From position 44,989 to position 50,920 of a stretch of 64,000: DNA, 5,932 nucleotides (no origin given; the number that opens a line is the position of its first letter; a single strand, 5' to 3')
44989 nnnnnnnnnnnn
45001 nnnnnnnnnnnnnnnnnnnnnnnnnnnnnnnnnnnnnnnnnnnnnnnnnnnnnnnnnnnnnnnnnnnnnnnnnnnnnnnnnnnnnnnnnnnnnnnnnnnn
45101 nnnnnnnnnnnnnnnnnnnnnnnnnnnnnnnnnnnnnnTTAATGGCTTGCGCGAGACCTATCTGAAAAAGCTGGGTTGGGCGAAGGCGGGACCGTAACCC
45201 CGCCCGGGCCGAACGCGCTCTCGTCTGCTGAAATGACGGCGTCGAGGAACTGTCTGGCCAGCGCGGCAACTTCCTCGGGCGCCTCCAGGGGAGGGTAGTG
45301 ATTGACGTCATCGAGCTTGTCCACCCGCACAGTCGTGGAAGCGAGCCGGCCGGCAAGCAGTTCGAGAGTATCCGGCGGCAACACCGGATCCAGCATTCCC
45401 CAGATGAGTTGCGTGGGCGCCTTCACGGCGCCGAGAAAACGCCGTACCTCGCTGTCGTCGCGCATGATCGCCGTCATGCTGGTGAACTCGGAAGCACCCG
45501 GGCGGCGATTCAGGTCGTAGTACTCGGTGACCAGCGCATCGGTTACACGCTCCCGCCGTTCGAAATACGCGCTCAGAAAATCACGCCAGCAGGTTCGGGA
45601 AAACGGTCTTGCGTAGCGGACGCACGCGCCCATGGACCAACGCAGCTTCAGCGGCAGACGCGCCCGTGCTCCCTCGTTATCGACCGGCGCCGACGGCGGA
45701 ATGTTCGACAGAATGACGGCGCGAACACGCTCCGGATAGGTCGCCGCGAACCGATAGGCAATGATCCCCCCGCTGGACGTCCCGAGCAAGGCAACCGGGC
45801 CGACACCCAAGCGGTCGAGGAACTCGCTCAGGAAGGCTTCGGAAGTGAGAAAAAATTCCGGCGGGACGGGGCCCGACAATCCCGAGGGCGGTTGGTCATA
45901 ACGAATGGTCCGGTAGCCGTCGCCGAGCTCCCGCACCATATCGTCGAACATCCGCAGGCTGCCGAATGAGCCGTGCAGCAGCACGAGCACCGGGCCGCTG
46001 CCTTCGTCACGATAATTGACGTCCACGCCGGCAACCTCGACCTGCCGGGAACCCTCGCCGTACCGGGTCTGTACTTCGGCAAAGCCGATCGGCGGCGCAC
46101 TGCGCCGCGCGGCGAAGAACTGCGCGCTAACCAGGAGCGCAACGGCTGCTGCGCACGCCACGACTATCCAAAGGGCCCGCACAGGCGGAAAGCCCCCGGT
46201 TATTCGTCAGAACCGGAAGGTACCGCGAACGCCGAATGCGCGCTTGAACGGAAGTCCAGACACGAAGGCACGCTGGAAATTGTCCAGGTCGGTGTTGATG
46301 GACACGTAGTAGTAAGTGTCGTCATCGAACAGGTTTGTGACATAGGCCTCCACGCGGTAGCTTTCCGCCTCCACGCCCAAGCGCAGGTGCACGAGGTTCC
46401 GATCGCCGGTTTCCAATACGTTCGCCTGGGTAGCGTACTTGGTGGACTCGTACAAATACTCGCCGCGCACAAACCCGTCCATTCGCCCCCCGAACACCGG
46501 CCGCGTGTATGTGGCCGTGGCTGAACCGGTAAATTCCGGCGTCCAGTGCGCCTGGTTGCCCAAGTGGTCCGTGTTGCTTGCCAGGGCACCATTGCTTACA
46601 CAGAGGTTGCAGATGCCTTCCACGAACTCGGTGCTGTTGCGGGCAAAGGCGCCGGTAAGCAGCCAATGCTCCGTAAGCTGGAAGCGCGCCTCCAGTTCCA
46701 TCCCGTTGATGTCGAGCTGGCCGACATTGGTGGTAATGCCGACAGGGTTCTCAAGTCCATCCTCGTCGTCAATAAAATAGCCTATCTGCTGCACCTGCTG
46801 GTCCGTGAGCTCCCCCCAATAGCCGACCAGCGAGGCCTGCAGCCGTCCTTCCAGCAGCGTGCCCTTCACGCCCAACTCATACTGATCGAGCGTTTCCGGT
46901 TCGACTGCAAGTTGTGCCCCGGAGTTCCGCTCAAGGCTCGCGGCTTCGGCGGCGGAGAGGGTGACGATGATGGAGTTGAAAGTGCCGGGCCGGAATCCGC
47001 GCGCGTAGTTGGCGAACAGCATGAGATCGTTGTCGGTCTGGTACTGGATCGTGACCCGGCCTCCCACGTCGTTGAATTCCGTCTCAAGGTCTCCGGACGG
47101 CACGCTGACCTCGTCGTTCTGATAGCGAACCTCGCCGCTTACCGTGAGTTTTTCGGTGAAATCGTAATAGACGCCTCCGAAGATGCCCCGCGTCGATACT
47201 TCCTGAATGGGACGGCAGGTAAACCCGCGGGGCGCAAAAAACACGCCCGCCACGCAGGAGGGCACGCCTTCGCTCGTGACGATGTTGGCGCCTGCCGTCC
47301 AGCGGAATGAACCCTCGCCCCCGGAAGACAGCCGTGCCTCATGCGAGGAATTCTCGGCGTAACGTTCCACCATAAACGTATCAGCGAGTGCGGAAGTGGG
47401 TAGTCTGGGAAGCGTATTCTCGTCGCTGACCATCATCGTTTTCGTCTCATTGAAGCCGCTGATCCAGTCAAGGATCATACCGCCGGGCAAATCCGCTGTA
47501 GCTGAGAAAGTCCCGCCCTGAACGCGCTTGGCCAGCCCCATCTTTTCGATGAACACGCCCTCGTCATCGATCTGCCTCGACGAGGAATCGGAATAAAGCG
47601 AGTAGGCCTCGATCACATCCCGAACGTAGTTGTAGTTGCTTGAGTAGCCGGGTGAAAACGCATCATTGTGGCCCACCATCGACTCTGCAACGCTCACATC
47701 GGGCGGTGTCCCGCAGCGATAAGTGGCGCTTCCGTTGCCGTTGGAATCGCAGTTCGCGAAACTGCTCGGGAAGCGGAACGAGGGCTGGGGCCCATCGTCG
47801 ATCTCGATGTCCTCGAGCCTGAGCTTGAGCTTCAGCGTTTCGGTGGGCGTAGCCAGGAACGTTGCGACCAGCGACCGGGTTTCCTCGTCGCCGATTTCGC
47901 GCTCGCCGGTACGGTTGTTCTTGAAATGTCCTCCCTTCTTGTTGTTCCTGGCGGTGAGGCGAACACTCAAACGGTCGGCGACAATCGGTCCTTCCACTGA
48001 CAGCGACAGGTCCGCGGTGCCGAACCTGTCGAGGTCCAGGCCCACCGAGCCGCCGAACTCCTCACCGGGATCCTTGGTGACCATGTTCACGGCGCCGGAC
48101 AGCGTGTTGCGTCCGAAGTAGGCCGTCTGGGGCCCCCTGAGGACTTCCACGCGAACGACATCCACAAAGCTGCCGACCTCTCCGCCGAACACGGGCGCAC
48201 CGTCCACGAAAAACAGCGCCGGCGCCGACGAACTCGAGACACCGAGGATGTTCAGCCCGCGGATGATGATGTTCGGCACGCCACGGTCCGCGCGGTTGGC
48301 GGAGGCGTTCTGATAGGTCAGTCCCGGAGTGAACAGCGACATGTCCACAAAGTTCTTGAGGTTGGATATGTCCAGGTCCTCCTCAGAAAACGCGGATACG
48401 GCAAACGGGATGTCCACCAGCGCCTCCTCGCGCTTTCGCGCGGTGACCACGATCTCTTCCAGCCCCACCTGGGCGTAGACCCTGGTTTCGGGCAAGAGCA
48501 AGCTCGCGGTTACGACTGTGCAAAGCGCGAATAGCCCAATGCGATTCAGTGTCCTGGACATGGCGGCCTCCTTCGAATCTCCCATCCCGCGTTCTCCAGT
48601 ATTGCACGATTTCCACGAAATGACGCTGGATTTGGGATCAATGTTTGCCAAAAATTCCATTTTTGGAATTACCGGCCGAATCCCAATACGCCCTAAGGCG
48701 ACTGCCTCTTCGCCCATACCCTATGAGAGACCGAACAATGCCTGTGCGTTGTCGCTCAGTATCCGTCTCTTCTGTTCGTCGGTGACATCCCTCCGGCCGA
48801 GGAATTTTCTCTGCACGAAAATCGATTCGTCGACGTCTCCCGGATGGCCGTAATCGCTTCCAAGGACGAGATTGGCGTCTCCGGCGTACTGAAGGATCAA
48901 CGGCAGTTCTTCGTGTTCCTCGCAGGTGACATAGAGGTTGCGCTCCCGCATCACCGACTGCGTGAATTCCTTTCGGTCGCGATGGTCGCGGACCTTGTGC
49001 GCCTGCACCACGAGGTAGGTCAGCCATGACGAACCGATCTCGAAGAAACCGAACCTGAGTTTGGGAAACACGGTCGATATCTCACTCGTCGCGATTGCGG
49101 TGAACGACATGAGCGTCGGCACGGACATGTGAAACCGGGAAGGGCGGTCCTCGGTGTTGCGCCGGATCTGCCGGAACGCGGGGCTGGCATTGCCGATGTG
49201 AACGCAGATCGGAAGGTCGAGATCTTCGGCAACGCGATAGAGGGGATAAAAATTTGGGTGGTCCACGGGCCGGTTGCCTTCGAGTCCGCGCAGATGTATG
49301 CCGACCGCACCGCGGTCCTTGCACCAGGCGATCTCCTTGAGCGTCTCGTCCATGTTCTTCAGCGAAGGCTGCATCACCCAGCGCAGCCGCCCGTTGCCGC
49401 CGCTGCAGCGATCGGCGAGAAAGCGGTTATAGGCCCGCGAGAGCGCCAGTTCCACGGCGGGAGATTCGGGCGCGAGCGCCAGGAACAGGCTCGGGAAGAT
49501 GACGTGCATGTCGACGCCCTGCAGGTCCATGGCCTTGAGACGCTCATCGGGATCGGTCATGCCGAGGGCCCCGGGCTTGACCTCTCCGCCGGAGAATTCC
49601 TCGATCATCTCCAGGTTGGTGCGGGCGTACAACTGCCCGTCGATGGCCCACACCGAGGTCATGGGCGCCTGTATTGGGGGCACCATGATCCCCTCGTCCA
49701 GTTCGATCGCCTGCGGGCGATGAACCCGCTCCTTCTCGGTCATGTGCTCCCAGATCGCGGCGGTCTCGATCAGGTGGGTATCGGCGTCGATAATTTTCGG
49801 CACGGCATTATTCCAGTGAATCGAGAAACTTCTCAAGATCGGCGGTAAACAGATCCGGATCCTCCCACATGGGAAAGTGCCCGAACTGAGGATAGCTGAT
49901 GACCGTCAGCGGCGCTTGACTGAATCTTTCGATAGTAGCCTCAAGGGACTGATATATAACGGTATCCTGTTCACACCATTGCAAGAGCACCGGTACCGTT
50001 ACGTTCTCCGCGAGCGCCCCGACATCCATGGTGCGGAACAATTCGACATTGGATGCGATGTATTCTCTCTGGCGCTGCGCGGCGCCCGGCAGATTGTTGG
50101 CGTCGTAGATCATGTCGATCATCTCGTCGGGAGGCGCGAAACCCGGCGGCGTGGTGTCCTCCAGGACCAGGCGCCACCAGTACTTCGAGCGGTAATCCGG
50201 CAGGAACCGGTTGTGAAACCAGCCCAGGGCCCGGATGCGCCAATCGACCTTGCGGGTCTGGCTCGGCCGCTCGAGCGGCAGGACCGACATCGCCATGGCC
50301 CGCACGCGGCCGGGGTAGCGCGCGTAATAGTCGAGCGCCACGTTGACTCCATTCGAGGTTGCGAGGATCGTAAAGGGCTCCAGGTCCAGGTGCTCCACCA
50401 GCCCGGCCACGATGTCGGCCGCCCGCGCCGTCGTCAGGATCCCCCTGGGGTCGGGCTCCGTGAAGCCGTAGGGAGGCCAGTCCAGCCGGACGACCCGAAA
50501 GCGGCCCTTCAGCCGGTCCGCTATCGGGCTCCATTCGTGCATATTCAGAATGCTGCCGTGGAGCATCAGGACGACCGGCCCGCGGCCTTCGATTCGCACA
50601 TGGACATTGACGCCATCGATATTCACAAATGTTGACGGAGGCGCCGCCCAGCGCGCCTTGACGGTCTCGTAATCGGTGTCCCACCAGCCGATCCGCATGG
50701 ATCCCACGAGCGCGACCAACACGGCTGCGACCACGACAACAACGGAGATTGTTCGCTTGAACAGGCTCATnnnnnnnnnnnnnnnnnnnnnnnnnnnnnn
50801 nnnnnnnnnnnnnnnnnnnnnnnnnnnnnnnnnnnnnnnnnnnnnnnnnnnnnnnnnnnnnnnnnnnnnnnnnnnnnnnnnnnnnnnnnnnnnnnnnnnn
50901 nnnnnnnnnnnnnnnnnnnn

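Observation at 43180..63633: ~20-kb TonB-dependent catabolic island without glycoside hydrolases: secreted alpha/beta hydrolases, Amidohydro_2, a beta-propeller-cytochrome c and a dioxygenase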

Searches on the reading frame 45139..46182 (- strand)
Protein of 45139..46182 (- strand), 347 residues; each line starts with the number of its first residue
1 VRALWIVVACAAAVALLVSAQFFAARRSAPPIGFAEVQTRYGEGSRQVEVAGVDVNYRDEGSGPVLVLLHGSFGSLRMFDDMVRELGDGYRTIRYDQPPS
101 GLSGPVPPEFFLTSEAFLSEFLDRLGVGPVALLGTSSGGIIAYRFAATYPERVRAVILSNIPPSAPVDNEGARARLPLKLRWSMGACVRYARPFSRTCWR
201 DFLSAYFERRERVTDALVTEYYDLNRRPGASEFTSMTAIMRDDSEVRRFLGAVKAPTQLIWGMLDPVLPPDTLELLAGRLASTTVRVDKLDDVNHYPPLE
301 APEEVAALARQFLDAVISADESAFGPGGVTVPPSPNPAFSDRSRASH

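Call 4: search_protein_families(library=pfam, proteins=[window:45139-46182:-], max_evalue=0.01)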
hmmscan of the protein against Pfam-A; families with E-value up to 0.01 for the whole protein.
window:45139-46182:- (347 aa): 5 families
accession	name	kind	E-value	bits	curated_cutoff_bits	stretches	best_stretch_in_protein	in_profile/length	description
PF00561.26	Abhydrolase_1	-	5.3e-26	92.2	25.8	1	64-301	1-244/245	alpha/beta hydrolase fold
PF12697.13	Abhydrolase_6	-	5.1e-18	67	26.3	1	66-307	1-216/217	Alpha/beta hydrolase family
PF12146.15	Hydrolase_4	-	1.4e-11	44.6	27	1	65-295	6-232/239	Serine aminopeptidase, S33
PF00975.26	Thioesterase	-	7.6e-06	26.7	26.4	1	66-166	3-107/226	Thioesterase domain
PF03096.20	Ndr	-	5.1e-05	22.6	23.3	1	118-180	89-151/283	Ndr family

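Call 6: search_protein_families(library=ncbifam, proteins=[window:45139-46182:-], max_evalue=0.001)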
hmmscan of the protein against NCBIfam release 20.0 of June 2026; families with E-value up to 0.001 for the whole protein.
window:45139-46182:- (347 aa): 25 families
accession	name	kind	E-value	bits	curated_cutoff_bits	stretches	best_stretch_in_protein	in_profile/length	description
NF051488.1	bifunc_PcaDC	exception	1.3e-22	80.4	390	1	57-317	4-254/375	bifunctional 3-oxoadipate enol-lactonase/4-carboxymuconolactone decarboxylase PcaDC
TIGR02427.1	protocat_pcaD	equivalog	1.7e-22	80.1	255.85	1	57-313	4-250/251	3-oxoadipate enol-lactonase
NF045632.1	hydroxlase_HsaD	equivalog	1.3e-20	73.6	400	1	39-314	8-289/290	4,5:9,10-diseco-3-hydroxy-5,9,17-trioxoandrosta-1(10),2-diene-4-oate hydrolase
NF011457.0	PRK14875.1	equivalog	5.7e-20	71.6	307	2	40-158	107-228/372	acetoin dehydrogenase dihydrolipoyllysine-residue acetyltransferase subunit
TIGR03056.1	bchO_mg_che_rel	equivalog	2.9e-17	62.6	172.55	1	43-158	6-125/278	alpha/beta fold hydrolase BchO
NF051487.1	bifunc_PcaCD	exception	2.8e-16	59.6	430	1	61-314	168-412/413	bifunctional 4-carboxymuconolactone decarboxylase/3-oxoadipate enol-lactonase PcaCD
NF002873.0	PRK03204.1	equivalog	2.9e-15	56.3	466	1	39-161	10-134/286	haloalkane dehalogenase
NF002938.0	PRK03592.1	equivalog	4.9e-14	52.4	241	1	44-159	11-127/298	haloalkane dehalogenase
NF050089.1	i_nPHAscl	equivalog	6.8e-13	48.3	300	1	54-159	8-115/288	intracellular short-chain-length polyhydroxyalkanoate depolymerase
TIGR01250.1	pro_imino_pep_2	subfamily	8.9e-12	45.2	167.65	1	55-313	14-287/288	proline iminopeptidase-family hydrolase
TIGR03695.1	menH_SHCHC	equivalog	9.7e-11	41.6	208.55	1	63-160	2-103/252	2-succinyl-6-hydroxy-2,4-cyclohexadiene-1-carboxylate synthase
TIGR01738.1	bioH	equivalog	2.7e-10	40.3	206.95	1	63-159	3-96/245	pimeloyl-ACP methyl ester esterase BioH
TIGR02240.1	PHA_depoly_arom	equivalog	1.7e-09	37.5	250.6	1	59-313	22-263/276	poly(3-hydroxyalkanoate) depolymerase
NF052614.1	AB_fold_OlsI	equivalog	4.6e-09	36.2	385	1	117-317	81-259/272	ornithine lipid biosynthesis O-acyltransferase OlsI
NF007954.0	PRK10673.1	equivalog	8.3e-08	31.8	399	1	65-167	18-117/255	esterase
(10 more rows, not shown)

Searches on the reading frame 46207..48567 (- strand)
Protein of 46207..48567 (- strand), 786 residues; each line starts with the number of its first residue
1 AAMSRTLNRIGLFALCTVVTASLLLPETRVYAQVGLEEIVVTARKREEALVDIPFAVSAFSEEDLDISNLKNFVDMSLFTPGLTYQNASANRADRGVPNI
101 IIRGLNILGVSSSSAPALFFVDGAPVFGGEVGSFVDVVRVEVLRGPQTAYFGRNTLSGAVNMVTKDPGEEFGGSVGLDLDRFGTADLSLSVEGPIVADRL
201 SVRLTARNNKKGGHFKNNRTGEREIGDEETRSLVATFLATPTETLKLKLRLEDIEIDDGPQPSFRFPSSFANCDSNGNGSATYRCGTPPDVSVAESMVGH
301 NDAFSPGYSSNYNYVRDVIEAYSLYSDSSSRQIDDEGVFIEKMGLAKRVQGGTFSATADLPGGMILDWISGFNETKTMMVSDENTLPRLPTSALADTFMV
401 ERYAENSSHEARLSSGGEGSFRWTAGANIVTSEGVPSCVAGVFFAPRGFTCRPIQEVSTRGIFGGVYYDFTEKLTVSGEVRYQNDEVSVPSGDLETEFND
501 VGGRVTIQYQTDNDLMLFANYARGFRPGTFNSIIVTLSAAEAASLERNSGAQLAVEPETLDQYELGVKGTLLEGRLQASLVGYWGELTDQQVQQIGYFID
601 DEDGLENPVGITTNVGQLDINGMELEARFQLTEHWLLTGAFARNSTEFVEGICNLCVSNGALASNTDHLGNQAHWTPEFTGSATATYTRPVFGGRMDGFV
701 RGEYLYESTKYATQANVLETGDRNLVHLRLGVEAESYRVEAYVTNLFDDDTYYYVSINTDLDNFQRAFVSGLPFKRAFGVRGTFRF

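Call 4: search_protein_families(library=pfam, proteins=[window:46207-48567:-], max_evalue=0.01)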
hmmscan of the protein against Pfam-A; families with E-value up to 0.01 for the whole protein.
window:46207-48567:- (786 aa): 2 families
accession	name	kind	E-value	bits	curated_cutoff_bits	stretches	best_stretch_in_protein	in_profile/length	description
PF00593.30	TonB_dep_Rec_b-barrel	-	3.1e-32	113.5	27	1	439-746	149-436/436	TonB dependent receptor-like, beta-barrel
PF07715.20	Plug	-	4.7e-11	43.6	23.9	1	51-159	3-107/107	TonB-dependent Receptor Plug Domain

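Call 6: search_protein_families(library=ncbifam, proteins=[window:46207-48567:-], max_evalue=0.001)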
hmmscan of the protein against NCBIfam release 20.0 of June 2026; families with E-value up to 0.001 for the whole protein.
window:46207-48567:- (786 aa): 22 families
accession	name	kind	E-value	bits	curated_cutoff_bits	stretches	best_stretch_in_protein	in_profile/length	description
TIGR01783.1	TonB-siderophor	subfamily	9.4e-31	107.1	223.5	2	94-229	44-172/649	TonB-dependent siderophore receptor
NF010651.0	PRK14050.1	equivalog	2.2e-21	75.7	884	2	491-750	486-703/730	TonB-dependent siderophore receptor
TIGR01785.1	TonB-hemin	subfamily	1.2e-18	67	316.85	2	458-642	364-557/677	TonB-dependent heme/hemoglobin receptor family protein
NF010010.0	PRK13483.1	equivalog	2e-12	45.9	927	1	31-249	28-248/660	ligand-gated channel protein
NF007478.2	PRK10064.1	equivalog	6.9e-12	44.4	745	1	30-198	24-197/663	catecholate siderophore receptor CirA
NF007349.0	PRK09840.1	equivalog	6.6e-11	40.9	686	1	113-221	126-234/760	catecholate siderophore receptor Fiu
TIGR01786.1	TonB-hemlactrns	subfamily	2.2e-09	36.3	323.75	1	467-643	400-579/719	TonB-dependent hemoglobin/transferrin/lactoferrin family receptor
NF010011.0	PRK13484.1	equivalog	2.2e-08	32.8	1197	1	33-249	27-245/682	IreA family TonB-dependent siderophore receptor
NF049960.1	siderphRecptFauA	equivalog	2.4e-08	32.9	900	0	138-212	155-230/727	TonB-dependent alcaligin siderophore receptor FauA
NF010051.0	PRK13528.1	subfamily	6.2e-08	31.3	583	1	136-211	143-224/727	FepA family TonB-dependent siderophore receptor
TIGR04056.1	OMP_RagA_SusC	subfamily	8.6e-08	31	368.25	0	535-645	633-741/981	SusC/RagA family TonB-linked outer membrane protein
NF050067.1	TonBEntbctnRecCfrA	equivalog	1e-07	30.7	1200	1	135-211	128-210/698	TonB-dependent ferric enterobactin receptor CfrA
NF047944.1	FoxamRcptFoxA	equivalog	1.1e-07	30.5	1300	1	38-216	39-215/697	ferrioxamine B receptor FoxA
NF053590.1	TonB_dep_TOL0244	equivalog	2.7e-07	29.6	645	1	36-180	10-155/604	TOL_0244 family TonB-dependent receptor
NF010650.0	PRK14049.1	equivalog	6.1e-07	28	904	0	494-730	476-677/729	ferrioxamine B receptor precursor protein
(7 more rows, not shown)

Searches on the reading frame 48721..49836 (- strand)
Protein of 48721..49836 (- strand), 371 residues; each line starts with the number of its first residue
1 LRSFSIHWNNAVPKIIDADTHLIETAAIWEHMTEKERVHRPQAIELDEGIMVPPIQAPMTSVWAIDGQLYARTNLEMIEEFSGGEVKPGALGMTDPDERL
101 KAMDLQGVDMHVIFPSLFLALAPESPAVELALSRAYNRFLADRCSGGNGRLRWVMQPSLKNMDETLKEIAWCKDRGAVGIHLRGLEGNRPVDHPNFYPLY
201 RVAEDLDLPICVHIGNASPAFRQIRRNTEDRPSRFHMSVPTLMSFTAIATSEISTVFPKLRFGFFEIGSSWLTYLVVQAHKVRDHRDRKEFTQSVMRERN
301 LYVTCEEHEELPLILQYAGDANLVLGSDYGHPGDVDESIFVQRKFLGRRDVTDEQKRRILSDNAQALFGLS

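Call 4: search_protein_families(library=pfam, proteins=[window:48721-49836:-], max_evalue=0.01)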
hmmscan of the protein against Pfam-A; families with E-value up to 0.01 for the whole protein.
window:48721-49836:- (371 aa): 1 family
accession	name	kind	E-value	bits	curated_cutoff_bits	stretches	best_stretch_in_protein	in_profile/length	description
PF04909.20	Amidohydro_2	-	1.6e-20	74.5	26.4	1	16-370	1-289/289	Amidohydrolase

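Call 6: search_protein_families(library=ncbifam, proteins=[window:48721-49836:-], max_evalue=0.001)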
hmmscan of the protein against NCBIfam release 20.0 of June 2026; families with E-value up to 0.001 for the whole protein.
window:48721-49836:- (371 aa): 0 families

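Call 36: search_solved_structures(query=window:48721-49836:-, max_evalue=0.001)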
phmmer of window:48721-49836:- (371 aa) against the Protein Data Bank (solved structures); distinct sequences matched with E-value up to 0.001: 18.
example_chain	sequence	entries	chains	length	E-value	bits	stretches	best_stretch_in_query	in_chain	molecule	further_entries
6omp_A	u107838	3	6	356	5e-08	35.6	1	64-332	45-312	PtmU3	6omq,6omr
8yt2_A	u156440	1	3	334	1e-06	31.3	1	87-369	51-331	2-amino-3-carboxymuconate 6-semialdehyde decarboxylase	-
6mgt_A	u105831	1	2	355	2.1e-06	30.3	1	87-369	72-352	2-amino-3-carboxymuconate 6-semialdehyde decarboxylase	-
4era_A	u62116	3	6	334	2.7e-06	29.9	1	87-369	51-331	2-amino-3-carboxymuconate 6-semialdehyde decarboxylase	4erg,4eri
2hbv_A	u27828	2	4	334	3.3e-06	29.6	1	87-369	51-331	2-amino-3-carboxymuconate 6-semialdehyde decarboxylase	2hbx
6mgs_A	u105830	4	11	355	4e-06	29.3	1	87-369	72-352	2-amino-3-carboxymuconate 6-semialdehyde decarboxylase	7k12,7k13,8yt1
4ifr_A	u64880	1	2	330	4.6e-06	29.2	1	87-369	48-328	2-amino-3-carboxymuconate 6-semialdehyde decarboxylase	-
4ifk_A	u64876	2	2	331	4.6e-06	29.1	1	87-369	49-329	2-amino-3-carboxymuconate 6-semialdehyde decarboxylase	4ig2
4ifk_B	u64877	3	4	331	4.9e-06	29.1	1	91-369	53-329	2-amino-3-carboxymuconate 6-semialdehyde decarboxylase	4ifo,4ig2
4epk_A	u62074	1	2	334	5.2e-06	29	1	87-369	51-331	2-amino-3-carboxymuconate 6-semialdehyde decarboxylase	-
2dvt_A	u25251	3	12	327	4.5e-05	25.9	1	96-221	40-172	Thermophilic reversible gamma-resorcylate decarboxylase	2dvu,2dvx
6dxq_A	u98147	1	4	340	0.00042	22.7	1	98-368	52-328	4-oxalomesaconate hydratase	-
6dwv_B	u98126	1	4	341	0.00042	22.7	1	98-368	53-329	4-oxalomesaconate hydratase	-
8sm7_A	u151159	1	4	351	0.00052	22.4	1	45-278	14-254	Amidohydrolase 2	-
6m1w_A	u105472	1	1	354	0.00053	22.4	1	94-288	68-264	Amidohydrolase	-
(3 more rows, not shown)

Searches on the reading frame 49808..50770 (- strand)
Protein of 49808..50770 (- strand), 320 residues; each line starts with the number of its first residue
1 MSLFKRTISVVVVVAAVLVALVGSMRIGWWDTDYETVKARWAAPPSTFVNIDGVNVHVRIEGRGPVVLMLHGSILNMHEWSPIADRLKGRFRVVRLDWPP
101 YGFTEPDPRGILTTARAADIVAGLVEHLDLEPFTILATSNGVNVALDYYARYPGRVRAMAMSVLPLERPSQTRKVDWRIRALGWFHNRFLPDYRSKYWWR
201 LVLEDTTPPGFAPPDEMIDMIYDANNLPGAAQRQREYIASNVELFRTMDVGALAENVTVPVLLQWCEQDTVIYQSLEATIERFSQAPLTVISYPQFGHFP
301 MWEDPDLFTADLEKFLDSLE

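Call 4: search_protein_families(library=pfam, proteins=[window:49808-50770:-], max_evalue=0.01)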
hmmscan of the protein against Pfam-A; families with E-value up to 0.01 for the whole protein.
window:49808-50770:- (320 aa): 3 families
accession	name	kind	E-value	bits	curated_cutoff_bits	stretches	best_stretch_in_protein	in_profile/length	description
PF00561.26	Abhydrolase_1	-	6.6e-17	62.4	25.8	1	65-305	1-245/245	alpha/beta hydrolase fold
PF12697.13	Abhydrolase_6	-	7.5e-12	46.8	26.3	1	67-308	1-214/217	Alpha/beta hydrolase family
PF12146.15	Hydrolase_4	-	1e-08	35.2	27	1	66-303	6-237/239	Serine aminopeptidase, S33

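Call 6: search_protein_families(library=ncbifam, proteins=[window:49808-50770:-], max_evalue=0.001)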
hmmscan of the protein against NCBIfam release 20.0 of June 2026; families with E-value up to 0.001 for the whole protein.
window:49808-50770:- (320 aa): 17 families
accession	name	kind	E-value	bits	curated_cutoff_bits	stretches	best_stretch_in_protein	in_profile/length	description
NF050089.1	i_nPHAscl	equivalog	3e-15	56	300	2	61-160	15-113/288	intracellular short-chain-length polyhydroxyalkanoate depolymerase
TIGR03056.1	bchO_mg_che_rel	equivalog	1.8e-14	53.4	172.55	1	46-157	8-121/278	alpha/beta fold hydrolase BchO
NF051488.1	bifunc_PcaDC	exception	2.2e-14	53.4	390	1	56-318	2-252/375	bifunctional 3-oxoadipate enol-lactonase/4-carboxymuconolactone decarboxylase PcaDC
TIGR02427.1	protocat_pcaD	equivalog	5e-13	49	255.85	1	66-162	14-110/251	3-oxoadipate enol-lactonase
NF011457.0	PRK14875.1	equivalog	4.6e-12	45.6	307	1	40-160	106-227/372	acetoin dehydrogenase dihydrolipoyllysine-residue acetyltransferase subunit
TIGR01738.1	bioH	equivalog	7.5e-12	45.4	206.95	1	65-315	5-244/245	pimeloyl-ACP methyl ester esterase BioH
TIGR03695.1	menH_SHCHC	equivalog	4e-10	39.6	208.55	1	64-160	2-100/252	2-succinyl-6-hydroxy-2,4-cyclohexadiene-1-carboxylate synthase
NF002938.0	PRK03592.1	equivalog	4e-10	39.5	241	1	46-162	12-127/298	haloalkane dehalogenase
TIGR01250.1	pro_imino_pep_2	subfamily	1.5e-09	37.8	167.65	0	254-316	227-287/288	proline iminopeptidase-family hydrolase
NF051487.1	bifunc_PcaCD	exception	4.2e-08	32.7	430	1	66-174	174-281/413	bifunctional 4-carboxymuconolactone decarboxylase/3-oxoadipate enol-lactonase PcaCD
NF045632.1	hydroxlase_HsaD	equivalog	1.1e-07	31.2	400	1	47-314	15-286/290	4,5:9,10-diseco-3-hydroxy-5,9,17-trioxoandrosta-1(10),2-diene-4-oate hydrolase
NF002873.0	PRK03204.1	equivalog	1.5e-07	31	466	1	55-161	25-131/286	haloalkane dehalogenase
TIGR03343.1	biphenyl_bphD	equivalog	6.2e-07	28.9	462.15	1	53-159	19-129/282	2-hydroxy-6-oxo-6-phenylhexa-2,4-dienoate hydrolase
NF004514.1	PRK05855.1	equivalog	1.1e-06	27.5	455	1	48-103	4-61/578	SDR family oxidoreductase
TIGR03611.1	RutD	equivalog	0.00014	21.3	238.5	0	57-159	6-108/258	pyrimidine utilization protein D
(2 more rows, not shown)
